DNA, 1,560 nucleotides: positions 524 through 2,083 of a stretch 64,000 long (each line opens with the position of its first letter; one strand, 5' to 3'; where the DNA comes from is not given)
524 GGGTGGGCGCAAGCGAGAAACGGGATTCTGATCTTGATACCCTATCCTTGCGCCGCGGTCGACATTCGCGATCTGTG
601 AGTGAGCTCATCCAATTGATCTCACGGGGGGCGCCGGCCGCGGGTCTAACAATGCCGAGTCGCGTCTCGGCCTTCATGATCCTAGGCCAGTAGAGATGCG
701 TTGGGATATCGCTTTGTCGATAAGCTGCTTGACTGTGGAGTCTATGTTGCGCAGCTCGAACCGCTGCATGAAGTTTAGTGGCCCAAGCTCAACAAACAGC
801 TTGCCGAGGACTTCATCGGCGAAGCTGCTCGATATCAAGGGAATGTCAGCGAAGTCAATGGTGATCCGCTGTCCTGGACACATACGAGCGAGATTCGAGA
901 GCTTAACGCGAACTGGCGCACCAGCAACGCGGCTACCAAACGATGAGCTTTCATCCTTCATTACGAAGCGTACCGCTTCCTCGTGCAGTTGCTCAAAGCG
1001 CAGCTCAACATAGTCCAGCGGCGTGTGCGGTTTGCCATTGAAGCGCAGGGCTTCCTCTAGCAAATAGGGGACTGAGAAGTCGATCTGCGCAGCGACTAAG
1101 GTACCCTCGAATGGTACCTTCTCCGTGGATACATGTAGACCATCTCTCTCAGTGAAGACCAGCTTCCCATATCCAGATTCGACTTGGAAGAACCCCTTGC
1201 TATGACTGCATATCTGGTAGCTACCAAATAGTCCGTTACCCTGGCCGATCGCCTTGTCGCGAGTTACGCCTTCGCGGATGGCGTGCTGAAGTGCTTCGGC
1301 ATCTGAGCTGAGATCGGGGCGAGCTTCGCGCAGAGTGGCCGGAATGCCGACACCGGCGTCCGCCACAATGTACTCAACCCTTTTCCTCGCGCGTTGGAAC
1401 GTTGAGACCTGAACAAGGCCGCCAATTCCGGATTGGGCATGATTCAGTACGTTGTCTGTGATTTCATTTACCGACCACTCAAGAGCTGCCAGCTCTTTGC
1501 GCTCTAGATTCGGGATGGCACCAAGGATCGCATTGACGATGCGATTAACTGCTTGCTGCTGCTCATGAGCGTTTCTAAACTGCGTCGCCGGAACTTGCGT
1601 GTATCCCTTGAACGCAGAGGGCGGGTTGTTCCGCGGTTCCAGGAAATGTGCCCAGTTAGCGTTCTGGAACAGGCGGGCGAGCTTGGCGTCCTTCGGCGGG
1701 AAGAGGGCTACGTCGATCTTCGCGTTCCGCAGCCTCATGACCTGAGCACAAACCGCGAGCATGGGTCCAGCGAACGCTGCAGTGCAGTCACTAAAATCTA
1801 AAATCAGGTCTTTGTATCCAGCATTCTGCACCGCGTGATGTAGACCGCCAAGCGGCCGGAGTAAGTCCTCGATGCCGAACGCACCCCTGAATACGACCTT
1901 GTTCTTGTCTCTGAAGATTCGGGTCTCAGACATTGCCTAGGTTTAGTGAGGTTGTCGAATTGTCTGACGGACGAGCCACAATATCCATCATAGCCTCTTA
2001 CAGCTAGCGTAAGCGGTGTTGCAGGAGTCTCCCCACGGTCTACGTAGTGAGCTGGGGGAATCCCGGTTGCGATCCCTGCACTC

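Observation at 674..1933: Single-chain 'partner-switching' architecture: RsbW-like GHKL core flanked by two STAS-like domains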

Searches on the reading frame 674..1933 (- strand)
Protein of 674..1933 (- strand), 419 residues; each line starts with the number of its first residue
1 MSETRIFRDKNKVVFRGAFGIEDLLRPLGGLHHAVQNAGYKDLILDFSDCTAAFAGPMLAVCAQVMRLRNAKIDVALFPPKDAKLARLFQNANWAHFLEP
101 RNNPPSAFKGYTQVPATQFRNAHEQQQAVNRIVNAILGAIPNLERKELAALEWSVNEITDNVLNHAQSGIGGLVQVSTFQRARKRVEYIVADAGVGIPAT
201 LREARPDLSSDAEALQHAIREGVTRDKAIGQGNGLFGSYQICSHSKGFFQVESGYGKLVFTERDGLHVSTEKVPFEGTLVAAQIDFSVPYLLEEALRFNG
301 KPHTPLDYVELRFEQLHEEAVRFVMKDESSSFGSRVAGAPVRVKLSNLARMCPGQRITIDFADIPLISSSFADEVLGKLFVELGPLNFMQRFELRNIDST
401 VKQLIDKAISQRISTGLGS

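Call 3: search_protein_families(library=pfam, proteins=[window:674-1933:-], max_evalue=1)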
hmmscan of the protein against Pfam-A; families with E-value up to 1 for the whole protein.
window:674-1933:- (419 aa): 3 families
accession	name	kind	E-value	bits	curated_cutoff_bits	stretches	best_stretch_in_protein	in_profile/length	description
PF14213.11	DUF4325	-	1.5e-11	44.2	23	1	342-402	6-64/64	STAS-like domain of unknown function (DUF4325)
PF13581.12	HATPase_c_2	-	9.9e-07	29.3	27.4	1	121-210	3-91/127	Histidine kinase-like ATPase domain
PF02518.31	HATPase_c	-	6.6e-05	23.7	26.4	1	155-256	10-98/111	Histidine kinase-, DNA gyrase B-, and HSP90-like ATPase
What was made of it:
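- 1064..1579 (-): GHKL (Bergerat-fold) kinase/ATPase domain, residues 119-290. Pfam HATPase_c_2 and HATPase_c (call 3).
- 677..976 (-): C-terminal DUF4325 / VapS-type STAS-like domain, residues 320-419. Pfam DUF4325 E 1.5e-11 (call 3).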

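Call 4: search_protein_families(library=padloc, proteins=[window:674-1933:-], max_evalue=1)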
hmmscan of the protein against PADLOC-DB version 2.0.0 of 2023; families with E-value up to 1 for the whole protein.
window:674-1933:- (419 aa): 1 family
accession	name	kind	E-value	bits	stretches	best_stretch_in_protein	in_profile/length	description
PDLC02567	DrmA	-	1.1e-32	110.2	1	119-413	109-393/1750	DrmA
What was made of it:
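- On DISARM (DrmA): Only positions 109-393 of the 1750-position model match (call 4).
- Closest known: N-terminal module of a DISARM DrmA variant. Same: Residues 119-413 (GHKL + DUF4325) match positions 109-393 of the 1750-position DrmA model at E 1e-32 (call 4).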

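Call 5: search_protein_families(library=ncbifam, proteins=[window:674-1933:-], max_evalue=1)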
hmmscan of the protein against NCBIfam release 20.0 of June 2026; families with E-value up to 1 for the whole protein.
window:674-1933:- (419 aa): 4 families
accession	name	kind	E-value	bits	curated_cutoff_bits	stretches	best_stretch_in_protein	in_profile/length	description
TIGR01925.2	spIIAB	equivalog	0.0068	16.3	135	1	122-212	9-99/137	anti-sigma F factor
NF006800.0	PRK09303.1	equivalog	0.012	14.6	342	1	160-202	282-322/383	histidine kinase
NF045903.1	CuHisKinLciSLeg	equivalog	0.026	13.9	700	1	155-255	256-346/357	copper-responsive two-component system sensor histidine kinase LciS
NF008302.0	PRK11091.1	equivalog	0.062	11.5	838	1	171-257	416-495/779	aerobic respiration two-component sensor histidine kinase ArcB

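Call 6: find_homologous_proteins(query=window:674-1933:-, max_evalue=0.00001)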
Query window:674-1933:- (419 aa): 2141 proteins with E <= 0.00001 among 8000 candidates; the best 120 are listed.
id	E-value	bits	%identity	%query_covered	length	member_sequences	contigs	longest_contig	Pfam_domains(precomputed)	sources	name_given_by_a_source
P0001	2.8e-242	822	87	100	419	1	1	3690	PF14213.12,PF13581.13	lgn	-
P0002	1.0e-239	813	86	100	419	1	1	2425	PF14213.12,PF13581.13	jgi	jgi:anti-sigma regulatory factor (Ser/Thr protein kinase)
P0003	3.1e-237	805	84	100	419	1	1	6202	PF14213.12,PF13581.13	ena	-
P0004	1.7e-236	803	100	86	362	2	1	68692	PF14213.12,PF13581.13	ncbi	-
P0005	1.3e-235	800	84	100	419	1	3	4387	PF14213.12,PF13581.13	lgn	-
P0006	1.4e-230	783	84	100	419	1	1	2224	PF14213.12,PF13581.13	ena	-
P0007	1.2e-229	780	82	100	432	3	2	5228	PF14213.12,PF13581.13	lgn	-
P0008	6.8e-229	778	81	99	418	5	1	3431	PF14213.12,PF13581.13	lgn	-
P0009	6.2e-228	774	82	99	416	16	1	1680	PF14213.12,PF13581.13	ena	-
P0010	1.2e-227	773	81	100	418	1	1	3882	PF14213.12,PF13581.13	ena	-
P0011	4.4e-225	765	80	99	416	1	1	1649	PF14213.12,PF13581.13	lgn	-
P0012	6.1e-225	765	79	99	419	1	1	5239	PF14213.12,PF13581.13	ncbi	-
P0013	1.5e-222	757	80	100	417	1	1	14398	PF14213.12,PF13581.13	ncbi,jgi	jgi:hypothetical protein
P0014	4.3e-213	726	76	99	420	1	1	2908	PF14213.12,PF13581.13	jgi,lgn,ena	-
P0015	1.0e-211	721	77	98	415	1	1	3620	PF14213.12,PF13581.13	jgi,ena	-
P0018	1.2e-208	711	76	99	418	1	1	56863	PF14213.12,PF13581.13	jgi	jgi:anti-sigma regulatory factor (Ser/Thr protein kinase)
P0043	2.1e-199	680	72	99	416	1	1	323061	PF14213.12,PF13581.13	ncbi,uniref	ncbi:STAS-like domain-containing protein [Roseateles cavernae]|uniref:STAS-like domain-containing pr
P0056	3.4e-196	670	74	95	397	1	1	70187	PF14213.12,PF13581.13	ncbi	-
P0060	3.4e-191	653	68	99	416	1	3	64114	PF14213.12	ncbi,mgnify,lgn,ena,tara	mgnify:CR=1 FL=1|tara:strand:- start:1383 stop:2633 length:1251 start_codon:yes stop_codon:yes gene_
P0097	3.3e-174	597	63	99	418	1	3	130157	PF14213.12,PF13581.13,PF02518.32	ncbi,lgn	-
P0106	9.3e-173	593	73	86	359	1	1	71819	PF14213.12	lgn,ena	-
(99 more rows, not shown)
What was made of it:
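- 674..1933 (-): Complete ORF of 419 aa plus stop: the fused STAS-GHKL kinase and DUF4325/STAS substrate domain. More than 2,100 homologues, almost all 410-420 aa and matching end to end (call 6).
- JGI annotates homologues as 'anti-sigma regulatory factor' (call 6).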

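Call 7: search_solved_structures(query=window:674-1933:-, max_evalue=10, show_alignments=3)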
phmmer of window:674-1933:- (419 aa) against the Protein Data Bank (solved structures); distinct sequences matched with E-value up to 10: 3.
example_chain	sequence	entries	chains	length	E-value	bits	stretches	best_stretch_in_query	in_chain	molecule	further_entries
6nvm_A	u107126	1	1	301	0.086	14.9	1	133-207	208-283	rRNA adenine N-6-methyltransferase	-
2cxh_A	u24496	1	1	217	0.32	13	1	167-240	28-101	Probable brix-domain ribosomal biogenesis protein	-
1vq2_A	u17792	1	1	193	0.5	12.3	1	114-197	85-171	DEOXYCYTIDYLATE DEAMINASE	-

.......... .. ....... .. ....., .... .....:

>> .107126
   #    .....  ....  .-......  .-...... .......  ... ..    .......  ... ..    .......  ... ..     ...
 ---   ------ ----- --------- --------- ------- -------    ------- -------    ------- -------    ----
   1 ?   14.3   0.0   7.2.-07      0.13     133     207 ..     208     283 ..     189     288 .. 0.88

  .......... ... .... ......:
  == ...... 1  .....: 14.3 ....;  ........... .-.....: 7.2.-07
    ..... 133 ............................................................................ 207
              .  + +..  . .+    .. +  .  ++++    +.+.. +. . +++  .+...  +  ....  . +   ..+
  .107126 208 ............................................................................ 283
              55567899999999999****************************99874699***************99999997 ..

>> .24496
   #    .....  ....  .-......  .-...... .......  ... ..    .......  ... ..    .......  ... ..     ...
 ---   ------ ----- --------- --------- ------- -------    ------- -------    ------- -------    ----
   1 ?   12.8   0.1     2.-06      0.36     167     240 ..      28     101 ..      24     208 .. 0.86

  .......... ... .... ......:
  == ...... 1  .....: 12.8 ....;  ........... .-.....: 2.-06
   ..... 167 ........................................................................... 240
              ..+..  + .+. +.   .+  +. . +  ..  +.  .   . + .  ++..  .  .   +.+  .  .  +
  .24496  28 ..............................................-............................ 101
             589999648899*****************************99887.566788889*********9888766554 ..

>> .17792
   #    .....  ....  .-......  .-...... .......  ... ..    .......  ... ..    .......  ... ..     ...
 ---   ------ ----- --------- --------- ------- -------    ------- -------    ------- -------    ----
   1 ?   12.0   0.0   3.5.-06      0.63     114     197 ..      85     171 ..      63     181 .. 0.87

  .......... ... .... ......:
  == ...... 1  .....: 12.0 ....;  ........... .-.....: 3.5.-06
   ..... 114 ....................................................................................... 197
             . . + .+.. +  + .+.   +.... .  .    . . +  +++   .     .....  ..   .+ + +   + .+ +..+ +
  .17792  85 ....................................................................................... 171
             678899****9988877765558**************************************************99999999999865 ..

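Call 10: find_encoding_contigs(protein=P0043, flank=10000, max_places=3)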
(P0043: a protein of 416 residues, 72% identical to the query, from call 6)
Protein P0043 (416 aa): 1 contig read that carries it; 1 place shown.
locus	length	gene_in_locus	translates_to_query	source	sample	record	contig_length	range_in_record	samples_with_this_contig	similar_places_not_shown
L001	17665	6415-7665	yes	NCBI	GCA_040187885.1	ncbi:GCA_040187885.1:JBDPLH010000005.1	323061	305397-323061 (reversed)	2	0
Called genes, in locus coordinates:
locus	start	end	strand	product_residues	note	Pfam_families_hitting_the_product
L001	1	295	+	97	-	PF00180:Iso_dh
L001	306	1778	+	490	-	PF00171:Aldedh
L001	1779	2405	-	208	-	PF01300:Sua5_yciO_yrdC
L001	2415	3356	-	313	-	PF00892:EamA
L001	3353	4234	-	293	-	PF02811:PHP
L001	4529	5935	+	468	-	-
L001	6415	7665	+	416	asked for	PF13581:HATPase_c_2 (faint), PF14213:DUF4325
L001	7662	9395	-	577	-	PF01368:DHH, PF02272:DHHA1, PF17768:RecJ_OB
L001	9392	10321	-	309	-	-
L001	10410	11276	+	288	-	PF00149:Metallophos, PF12850:Metallophos_2 (faint)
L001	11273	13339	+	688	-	PF13089:PP_kinase_N, PF02503:PP_kinase, PF17941:PP_kinase_C_1, PF13091:PLDc_2 (faint), PF13090:PP_kinase_C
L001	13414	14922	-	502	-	PF02541:Ppx-GppA, PF21447:Ppx-GppA_III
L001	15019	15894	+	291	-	PF01738:DLH, PF02129:Peptidase_S15 (weak)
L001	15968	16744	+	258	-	PF02535:Zip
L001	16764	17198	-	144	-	PF00582:Usp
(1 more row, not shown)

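Call 11: find_encoding_contigs(protein=P0097, flank=10000, max_places=3)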
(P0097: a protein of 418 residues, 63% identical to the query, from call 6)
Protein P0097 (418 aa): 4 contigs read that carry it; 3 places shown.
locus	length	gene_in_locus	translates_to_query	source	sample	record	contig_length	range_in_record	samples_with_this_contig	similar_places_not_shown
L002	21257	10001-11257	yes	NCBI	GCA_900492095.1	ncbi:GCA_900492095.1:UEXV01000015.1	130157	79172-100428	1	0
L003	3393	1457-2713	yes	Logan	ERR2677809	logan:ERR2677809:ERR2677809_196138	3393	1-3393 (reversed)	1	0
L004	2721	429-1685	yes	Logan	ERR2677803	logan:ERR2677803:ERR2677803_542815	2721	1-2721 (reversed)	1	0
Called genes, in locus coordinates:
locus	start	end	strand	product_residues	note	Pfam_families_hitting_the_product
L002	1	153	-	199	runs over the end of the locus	-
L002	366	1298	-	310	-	PF00551:Formyl_trans_N, PF02911:Formyl_trans_C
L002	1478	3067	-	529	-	PF00171:Aldedh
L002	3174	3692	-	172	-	PF01327:Pep_deformylase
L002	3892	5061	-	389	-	PF01264:Chorismate_synt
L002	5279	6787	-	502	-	PF01565:FAD_binding_4, PF02913:FAD-oxidase_C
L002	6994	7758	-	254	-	-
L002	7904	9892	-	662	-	PF00270:DEAD (faint), PF04851:ResIII, PF17757:UvrB_inter, PF27431:UvrB_3rd, PF00271:Helicase_C, PF12344:UvrB, PF02151:UVR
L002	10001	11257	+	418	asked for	PF13581:HATPase_c_2 (faint), PF02518:HATPase_c (weak), PF14213:DUF4325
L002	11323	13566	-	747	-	PF18563:TubC_N, PF13646:HEAT_2 (weak), PF02985:HEAT (faint), PF13646:HEAT_2 (weak)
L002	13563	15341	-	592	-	PF03130:HEAT_PBS (faint), PF13646:HEAT_2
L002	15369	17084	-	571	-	PF03130:HEAT_PBS (faint), PF02985:HEAT (faint), PF13646:HEAT_2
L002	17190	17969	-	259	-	PF00072:Response_reg, PF00486:Trans_reg_C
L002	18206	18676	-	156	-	PF14376:Haem_bd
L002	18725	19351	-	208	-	PF00775:Dioxygenase_C, PF13620:CarboxypepD_reg (faint)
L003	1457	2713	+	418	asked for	PF13581:HATPase_c_2 (faint), PF02518:HATPase_c (weak), PF14213:DUF4325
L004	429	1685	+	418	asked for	PF13581:HATPase_c_2 (faint), PF02518:HATPase_c (weak), PF14213:DUF4325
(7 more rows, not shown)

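Call 13: find_related_loci(query=A1, collection=genome_contigs, flank=8000)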
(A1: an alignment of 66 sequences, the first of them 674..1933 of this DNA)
Query A1 (419 aa) in genome_contigs; peptide patterns used: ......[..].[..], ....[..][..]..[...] (x = any residue, [..] = any of these).
181 stretches matched a pattern; 143 encode a relative of the query (tblastn E <= 1e-3); the best 80 are kept; 80 distinct loci.
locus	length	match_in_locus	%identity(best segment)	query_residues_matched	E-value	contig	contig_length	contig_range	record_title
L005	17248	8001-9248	81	1-416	0e+0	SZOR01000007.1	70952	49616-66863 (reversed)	Betaproteobacteria bacterium PRO7 ZYPT4scaffold_190, whole genome shotgun sequence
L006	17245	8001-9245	79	1-415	0e+0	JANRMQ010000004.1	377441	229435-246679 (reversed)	MAG: Nitrospira sp. isolate NOB03 NOB03_04, whole genome shotgun sequence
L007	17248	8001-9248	73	1-416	0e+0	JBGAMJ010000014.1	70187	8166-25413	MAG: Piscinibacter sp. isolate MAG_AAO_H10.28 AAOH10-28_opera_contig_1850, whole genome shotgun sequence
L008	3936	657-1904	72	1-416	0e+0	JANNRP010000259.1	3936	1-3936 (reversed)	MAG: Hyphomicrobiaceae bacterium isolate SOY_31_metabat_34 SOY_31_k141_3710259, whole genome shotgun sequence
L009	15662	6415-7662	72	1-416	0e+0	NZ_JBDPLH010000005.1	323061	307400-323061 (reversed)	Roseateles cavernae strain YIM B04394 Scaffold5, whole genome shotgun sequence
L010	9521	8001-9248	72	1-416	0e+0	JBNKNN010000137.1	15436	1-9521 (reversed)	MAG: Hydrogenophaga sp. isolate G2.bin.15.orig k141_212611, whole genome shotgun sequence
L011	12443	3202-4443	68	6-419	0e+0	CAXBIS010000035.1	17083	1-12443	MAG TPA_asm: uncultured Azoarcus sp. isolate ERR2762111_binner13_Refined_87 genome assembly, contig: ERZ3422204.4276, wh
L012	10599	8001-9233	69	6-416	0e+0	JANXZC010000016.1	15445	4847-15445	MAG: Syntrophus sp. (in: bacteria) isolate GL140_4_metabat_222 GL140_4_k141_1843654, whole genome shotgun sequence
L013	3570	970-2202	69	6-416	0e+0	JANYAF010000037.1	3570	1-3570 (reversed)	MAG: Deltaproteobacteria bacterium isolate GL140_5_metabat_185 GL140_5_k141_2249532, whole genome shotgun sequence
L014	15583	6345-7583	62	4-416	3e-177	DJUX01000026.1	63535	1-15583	MAG TPA_asm: Dechloromonas sp. UBA6271 UBA6271_contig_78, whole genome shotgun sequence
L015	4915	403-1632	62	8-417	2e-180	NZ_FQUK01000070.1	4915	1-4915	Thermomonas hydrothermalis strain DSM 14834, whole genome shotgun sequence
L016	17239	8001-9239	60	4-416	1e-172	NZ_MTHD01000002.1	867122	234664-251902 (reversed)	Azonexus hydrophilus strain ZS02 NODE_2_length_867122_cov_46.2832_ID_542, whole genome shotgun sequence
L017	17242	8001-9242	59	6-418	1e-169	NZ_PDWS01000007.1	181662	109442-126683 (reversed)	Pseudoxanthomonas sacheonensis strain DSM 19373 NODE_7_length_181662_cov_22.9887, whole genome shotgun sequence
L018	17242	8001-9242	58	6-419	2e-161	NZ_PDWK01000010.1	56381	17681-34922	Pseudoxanthomonas taiwanensis strain DSM 22914 NODE_10_length_56381_cov_11.9772, whole genome shotgun sequence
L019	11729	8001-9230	57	6-417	3e-161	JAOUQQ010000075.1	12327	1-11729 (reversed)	MAG: Chromatiales bacterium isolate 8_1_Oct_SF_Bin95 8_1_Oct_SF_Bin95_scaffold_3590_c1, whole genome shotgun sequence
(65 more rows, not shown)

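Call 18: predict_structure(alignment_id=A1)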
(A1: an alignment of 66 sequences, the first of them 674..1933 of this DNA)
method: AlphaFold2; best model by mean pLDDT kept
length: 419 residues; sequences in the alignment: 66
mean_pLDDT: 84.5   pTM: 0.73
mean pLDDT of the five models: 84.5, 83.6, 81.8, 80.3, 80.4
residues with pLDDT >= 90: 203; 70-90: 157; 50-70: 35; < 50: 24
segments of 3 or more residues with pLDDT < 50: 223-232, 305-311, 313-317
pLDDT, mean of each block of 10 residues (from residue 1): 85 96 91 93 97 96 96 97 95 96 85 89 86 81 75 88 83 89 88 89 86 86 49 71 90 94 91 91 85 63 47 52 83 80 78 79 91 93 89 92 93 67
secondary structure, 60 per line:
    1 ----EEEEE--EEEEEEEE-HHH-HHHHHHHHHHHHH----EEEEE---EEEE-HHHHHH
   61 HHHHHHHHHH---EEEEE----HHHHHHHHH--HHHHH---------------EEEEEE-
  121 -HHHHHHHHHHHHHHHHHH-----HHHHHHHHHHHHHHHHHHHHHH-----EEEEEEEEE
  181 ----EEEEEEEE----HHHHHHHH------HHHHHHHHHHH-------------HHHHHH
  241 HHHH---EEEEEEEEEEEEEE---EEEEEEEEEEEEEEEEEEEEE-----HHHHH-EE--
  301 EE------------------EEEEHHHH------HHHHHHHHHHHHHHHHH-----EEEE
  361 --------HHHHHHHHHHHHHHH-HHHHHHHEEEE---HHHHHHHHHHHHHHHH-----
elements in order: E5-9 E12-19 H25-37 E42-46 E50-53 H55-70 E74-78 H83-91 H94-98 E114-119 H122-139 H145-166 E172-180 E185-192 H197-204 H211-221 H235-244 E248-261 E265-285 H291-295 E321-324 H325-328 H335-351 E357-360 H369-383 H385-391 E392-395 H399-414
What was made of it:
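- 977..1063 (-): Linker, residues 291-319. Partly disordered in the model, so it could act as a flexible tether. pLDDT < 50 at residues 305-317 (call 18).
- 824..832 (-): Invariant S368-S369-S370 at the N-terminus of helix alpha-2: the predicted phospho-acceptor. The helix starts at residue 369 (call 18).
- On GHKL (Bergerat-fold) ATPase/kinase superfamily: The lid at residues 223-232 has low pLDDT (call 18).
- On CapKS transcriptional regulator pair: The model shows no extra domain (call 18).
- The full-length AF2 model has pLDDT 84.5 and pTM 0.73 (call 18). No transducer/S5 domain with the catalytic Lys follows the GHKL core (call 18).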
